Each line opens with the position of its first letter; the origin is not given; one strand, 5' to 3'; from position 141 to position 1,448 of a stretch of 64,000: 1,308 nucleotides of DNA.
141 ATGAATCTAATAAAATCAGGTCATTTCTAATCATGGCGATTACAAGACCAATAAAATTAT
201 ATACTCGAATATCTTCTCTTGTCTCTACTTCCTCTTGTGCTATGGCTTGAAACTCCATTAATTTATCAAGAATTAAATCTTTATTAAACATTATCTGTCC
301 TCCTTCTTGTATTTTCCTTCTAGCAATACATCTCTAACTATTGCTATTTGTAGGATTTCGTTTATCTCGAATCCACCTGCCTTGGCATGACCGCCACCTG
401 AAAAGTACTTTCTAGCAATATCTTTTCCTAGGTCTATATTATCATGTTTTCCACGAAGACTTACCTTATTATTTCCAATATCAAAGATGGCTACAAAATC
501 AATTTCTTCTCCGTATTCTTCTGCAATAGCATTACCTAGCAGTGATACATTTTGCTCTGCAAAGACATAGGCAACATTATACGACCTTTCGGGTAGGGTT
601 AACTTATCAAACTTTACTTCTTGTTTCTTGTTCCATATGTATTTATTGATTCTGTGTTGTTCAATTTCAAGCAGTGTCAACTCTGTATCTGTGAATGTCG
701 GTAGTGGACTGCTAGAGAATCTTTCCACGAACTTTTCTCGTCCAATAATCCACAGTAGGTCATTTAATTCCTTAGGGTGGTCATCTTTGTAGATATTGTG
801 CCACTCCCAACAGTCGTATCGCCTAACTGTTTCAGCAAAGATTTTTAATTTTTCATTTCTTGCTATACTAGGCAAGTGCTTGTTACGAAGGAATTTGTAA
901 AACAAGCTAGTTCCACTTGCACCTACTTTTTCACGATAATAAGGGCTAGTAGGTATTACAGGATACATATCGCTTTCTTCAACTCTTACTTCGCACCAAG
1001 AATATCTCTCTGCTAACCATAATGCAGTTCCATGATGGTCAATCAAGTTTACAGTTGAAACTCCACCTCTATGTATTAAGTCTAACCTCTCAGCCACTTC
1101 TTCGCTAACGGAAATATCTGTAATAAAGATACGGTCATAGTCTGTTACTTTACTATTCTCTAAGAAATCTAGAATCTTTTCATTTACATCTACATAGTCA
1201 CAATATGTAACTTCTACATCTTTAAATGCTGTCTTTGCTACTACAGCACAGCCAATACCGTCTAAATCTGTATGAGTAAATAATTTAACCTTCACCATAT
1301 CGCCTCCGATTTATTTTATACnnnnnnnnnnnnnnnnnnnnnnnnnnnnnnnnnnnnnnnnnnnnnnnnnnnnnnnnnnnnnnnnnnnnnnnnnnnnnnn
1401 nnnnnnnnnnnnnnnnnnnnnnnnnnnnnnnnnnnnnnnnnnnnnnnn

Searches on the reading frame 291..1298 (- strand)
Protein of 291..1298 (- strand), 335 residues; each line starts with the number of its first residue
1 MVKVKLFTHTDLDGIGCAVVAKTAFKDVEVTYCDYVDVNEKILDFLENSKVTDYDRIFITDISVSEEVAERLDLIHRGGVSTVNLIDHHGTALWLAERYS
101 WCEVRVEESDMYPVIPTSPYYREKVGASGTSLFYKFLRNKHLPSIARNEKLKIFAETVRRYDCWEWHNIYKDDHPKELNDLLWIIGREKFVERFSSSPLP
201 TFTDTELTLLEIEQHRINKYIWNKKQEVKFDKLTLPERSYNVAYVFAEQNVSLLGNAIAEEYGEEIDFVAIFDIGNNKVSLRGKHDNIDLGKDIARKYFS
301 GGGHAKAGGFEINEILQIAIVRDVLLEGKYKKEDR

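Call 42: find_related_loci(query=window:291-1298:-, collection=viral_contigs, flank=10000)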
Query window:291-1298:- (335 aa) in viral_contigs; peptide patterns used: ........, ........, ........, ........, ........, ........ (x = any residue, [..] = any of these).
11 stretches matched a pattern, but none encodes a relative of the query by tblastn (E <= 1e-3).

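Call 51: find_encoding_contigs(protein=window:291-1298:-, flank=10000, max_places=10)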
Protein window:291-1298:- (335 aa): 9 contigs read that carry it; 2 places shown.
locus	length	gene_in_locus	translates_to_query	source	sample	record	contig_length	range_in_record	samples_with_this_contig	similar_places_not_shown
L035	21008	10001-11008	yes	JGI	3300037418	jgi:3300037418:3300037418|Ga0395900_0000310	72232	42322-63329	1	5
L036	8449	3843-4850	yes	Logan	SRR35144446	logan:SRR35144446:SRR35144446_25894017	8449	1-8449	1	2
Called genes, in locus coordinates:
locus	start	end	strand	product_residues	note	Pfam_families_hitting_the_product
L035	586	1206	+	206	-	PF00574:CLP_protease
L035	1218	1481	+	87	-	-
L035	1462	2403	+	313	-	PF01145:Band_7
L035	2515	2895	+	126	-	PF10686:YAcAr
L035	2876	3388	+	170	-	-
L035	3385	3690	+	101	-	-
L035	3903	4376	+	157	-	-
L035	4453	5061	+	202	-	PF00574:CLP_protease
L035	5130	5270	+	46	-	-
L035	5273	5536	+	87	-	-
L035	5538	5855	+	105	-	-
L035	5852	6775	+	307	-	PF00303:Thymidylat_synt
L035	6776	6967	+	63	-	-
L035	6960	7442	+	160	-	PF00186:DHFR_1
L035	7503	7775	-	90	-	-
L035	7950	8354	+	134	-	PF01050:MannoseP_isomer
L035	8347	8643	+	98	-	-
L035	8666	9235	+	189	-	PF00265:TK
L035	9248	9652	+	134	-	PF00565:SNase (weak)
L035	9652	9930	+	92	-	PF04193:PQ-loop (weak)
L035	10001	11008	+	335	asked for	PF01368:DHH (weak)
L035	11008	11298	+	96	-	-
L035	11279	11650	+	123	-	-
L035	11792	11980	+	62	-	PF00269:SASP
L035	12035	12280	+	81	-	-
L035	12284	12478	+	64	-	-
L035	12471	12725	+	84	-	-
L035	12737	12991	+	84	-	-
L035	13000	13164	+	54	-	-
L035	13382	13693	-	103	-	-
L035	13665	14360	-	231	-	PF01661:Macro (weak)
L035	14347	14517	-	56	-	-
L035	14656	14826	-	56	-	-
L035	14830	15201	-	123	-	-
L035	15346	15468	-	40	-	-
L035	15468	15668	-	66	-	-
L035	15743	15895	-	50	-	-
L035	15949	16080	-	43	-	-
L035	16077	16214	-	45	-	-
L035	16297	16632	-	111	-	-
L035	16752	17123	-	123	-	PF04480:DUF559, PF18741:MTES_1575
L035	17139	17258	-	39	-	-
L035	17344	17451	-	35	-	-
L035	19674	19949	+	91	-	-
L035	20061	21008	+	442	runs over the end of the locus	-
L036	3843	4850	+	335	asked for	PF01368:DHH (weak)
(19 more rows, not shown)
